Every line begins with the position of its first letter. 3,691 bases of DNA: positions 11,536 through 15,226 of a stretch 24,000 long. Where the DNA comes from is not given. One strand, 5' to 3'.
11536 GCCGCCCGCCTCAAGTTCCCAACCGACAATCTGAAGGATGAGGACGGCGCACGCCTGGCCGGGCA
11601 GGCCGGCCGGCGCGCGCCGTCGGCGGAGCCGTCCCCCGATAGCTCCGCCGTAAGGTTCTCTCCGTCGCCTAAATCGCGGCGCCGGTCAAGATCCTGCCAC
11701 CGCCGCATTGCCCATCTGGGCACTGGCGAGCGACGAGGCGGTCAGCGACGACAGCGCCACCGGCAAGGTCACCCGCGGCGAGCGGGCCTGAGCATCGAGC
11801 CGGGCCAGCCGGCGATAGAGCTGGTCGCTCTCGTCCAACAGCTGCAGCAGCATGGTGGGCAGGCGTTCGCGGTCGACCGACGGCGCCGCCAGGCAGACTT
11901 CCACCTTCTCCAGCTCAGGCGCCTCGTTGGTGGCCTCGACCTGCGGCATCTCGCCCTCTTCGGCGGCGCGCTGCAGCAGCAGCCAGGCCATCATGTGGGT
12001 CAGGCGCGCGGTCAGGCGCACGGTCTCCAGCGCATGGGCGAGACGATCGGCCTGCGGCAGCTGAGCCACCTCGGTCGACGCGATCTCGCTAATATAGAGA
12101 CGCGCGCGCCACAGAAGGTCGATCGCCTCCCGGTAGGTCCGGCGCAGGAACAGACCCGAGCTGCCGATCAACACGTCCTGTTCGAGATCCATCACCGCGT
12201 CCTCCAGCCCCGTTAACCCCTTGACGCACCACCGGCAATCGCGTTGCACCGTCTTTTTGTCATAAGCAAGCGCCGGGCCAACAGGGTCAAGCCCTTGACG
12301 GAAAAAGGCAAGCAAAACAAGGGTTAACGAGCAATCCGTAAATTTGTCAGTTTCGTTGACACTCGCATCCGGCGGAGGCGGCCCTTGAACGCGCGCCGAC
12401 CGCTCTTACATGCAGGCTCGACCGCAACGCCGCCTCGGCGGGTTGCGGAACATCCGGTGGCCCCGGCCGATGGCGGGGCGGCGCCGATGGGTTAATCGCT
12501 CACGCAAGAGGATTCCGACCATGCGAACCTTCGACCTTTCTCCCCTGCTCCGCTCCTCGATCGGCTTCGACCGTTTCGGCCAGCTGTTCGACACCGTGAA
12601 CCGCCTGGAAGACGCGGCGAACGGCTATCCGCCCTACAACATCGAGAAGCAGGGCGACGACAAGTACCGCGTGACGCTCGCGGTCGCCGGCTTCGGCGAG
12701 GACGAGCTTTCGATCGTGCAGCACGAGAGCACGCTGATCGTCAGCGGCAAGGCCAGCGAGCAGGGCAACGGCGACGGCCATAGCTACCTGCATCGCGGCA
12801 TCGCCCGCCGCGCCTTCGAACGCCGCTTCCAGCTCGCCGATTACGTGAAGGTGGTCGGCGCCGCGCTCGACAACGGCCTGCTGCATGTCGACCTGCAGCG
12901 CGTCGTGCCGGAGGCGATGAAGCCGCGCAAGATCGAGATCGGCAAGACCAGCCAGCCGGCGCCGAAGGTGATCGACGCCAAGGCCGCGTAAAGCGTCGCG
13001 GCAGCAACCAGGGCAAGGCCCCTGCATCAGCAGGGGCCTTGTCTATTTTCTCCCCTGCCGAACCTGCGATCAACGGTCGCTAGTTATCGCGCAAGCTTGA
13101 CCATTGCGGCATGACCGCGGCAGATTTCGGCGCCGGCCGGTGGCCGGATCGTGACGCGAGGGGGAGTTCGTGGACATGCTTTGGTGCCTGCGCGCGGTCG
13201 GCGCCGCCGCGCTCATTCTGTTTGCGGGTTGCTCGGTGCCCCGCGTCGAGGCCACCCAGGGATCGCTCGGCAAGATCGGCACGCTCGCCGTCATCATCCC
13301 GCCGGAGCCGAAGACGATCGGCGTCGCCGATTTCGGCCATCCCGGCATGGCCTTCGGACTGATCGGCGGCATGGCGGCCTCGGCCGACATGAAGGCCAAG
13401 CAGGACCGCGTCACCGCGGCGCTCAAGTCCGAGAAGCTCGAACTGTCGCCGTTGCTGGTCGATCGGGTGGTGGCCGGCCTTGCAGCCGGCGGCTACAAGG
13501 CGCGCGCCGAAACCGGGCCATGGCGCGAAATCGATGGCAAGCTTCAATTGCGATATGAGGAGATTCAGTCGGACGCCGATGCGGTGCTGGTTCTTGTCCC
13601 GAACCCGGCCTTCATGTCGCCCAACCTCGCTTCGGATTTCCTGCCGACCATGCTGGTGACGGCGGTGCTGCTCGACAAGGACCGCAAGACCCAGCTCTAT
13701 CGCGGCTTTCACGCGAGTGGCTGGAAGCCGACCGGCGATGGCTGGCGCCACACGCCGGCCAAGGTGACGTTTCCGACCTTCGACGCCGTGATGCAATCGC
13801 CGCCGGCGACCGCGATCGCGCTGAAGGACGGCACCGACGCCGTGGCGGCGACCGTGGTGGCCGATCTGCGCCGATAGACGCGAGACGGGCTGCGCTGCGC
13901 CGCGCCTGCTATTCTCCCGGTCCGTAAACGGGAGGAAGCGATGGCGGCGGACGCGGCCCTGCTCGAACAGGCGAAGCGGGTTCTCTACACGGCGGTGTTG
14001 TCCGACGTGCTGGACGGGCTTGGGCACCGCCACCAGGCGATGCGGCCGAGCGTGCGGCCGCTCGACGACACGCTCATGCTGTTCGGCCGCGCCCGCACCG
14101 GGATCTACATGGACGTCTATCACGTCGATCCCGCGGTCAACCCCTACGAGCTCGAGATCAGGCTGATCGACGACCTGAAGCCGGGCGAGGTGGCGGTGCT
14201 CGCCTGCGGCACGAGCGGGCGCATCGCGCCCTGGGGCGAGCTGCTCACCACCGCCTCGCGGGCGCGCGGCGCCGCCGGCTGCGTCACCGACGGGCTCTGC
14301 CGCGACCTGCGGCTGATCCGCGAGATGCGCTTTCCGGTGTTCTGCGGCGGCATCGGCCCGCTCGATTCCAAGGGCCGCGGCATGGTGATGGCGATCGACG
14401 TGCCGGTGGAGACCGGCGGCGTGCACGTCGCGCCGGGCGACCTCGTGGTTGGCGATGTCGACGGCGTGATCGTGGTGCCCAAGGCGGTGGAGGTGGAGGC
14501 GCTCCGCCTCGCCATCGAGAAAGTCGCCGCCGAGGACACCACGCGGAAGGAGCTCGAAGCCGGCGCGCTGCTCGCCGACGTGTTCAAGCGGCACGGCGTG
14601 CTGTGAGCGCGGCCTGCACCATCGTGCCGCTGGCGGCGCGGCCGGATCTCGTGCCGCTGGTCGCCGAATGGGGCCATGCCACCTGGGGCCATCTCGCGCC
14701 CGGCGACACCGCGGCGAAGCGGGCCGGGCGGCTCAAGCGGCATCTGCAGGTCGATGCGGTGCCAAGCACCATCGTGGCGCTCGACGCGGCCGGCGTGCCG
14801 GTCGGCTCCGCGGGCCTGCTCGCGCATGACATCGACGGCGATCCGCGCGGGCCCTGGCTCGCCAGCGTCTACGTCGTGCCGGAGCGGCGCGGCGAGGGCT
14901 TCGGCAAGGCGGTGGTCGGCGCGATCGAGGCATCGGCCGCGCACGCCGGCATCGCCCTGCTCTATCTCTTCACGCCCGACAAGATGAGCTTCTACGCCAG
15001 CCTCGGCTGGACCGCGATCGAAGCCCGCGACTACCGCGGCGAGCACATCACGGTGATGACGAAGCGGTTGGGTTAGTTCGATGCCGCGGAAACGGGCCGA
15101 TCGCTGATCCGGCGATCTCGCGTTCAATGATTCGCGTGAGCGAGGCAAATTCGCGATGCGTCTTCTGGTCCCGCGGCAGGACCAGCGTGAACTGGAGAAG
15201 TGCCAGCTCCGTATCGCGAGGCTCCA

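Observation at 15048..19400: Four tandem paralogs of an unassignable protein family packed into one minus-strand operon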

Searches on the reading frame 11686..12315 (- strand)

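Call 12: search_protein_families(library=pfam, proteins=[window:11686-12315:-], max_evalue=0.001)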
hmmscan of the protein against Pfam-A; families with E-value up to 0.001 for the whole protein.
window:11686-12315:- (209 aa): 1 family
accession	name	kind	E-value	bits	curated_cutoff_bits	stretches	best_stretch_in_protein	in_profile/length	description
PF07323.17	DUF1465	-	1.4e-26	93.6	25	1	57-182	10-134/153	Protein of unknown function (DUF1465)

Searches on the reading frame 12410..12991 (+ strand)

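Call 12: search_protein_families(library=pfam, proteins=[window:12410-12991:+], max_evalue=0.001)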
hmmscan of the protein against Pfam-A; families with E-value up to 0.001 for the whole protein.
window:12410-12991:+ (193 aa): 1 family
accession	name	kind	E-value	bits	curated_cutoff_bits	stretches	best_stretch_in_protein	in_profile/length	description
PF00011.27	HSP20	-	9.7e-17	61.4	20.8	1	80-177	3-101/102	Hsp20/alpha crystallin family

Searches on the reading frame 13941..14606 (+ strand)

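Call 12: search_protein_families(library=pfam, proteins=[window:13941-14606:+], max_evalue=0.001)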
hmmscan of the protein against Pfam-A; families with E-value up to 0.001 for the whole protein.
window:13941-14606:+ (221 aa): 1 family
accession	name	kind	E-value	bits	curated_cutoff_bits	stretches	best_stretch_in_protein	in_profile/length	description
PF03737.21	RraA-like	-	6.3e-33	114.6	24.5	1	17-178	1-152/152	Aldolase/RraA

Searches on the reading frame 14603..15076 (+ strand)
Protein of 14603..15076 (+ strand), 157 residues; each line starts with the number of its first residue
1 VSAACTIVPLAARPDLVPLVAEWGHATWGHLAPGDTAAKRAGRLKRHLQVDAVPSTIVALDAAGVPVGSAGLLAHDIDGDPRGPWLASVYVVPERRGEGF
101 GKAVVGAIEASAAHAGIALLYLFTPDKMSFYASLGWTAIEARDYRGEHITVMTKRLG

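Call 12: search_protein_families(library=pfam, proteins=[window:14603-15076:+], max_evalue=0.001)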
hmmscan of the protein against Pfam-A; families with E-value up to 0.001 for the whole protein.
window:14603-15076:+ (157 aa): 3 families
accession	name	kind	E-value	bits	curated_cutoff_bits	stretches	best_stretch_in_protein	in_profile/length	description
PF13508.13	Acetyltransf_7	-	2.7e-08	34.5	27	1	57-137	6-83/84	Acetyltransferase (GNAT) domain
PF00583.31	Acetyltransf_1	-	8.7e-08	32.9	20.7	1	54-135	33-115/116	Acetyltransferase (GNAT) family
PF08445.16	FR47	-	0.00039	20.8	22.1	1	86-141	24-82/86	FR47-like protein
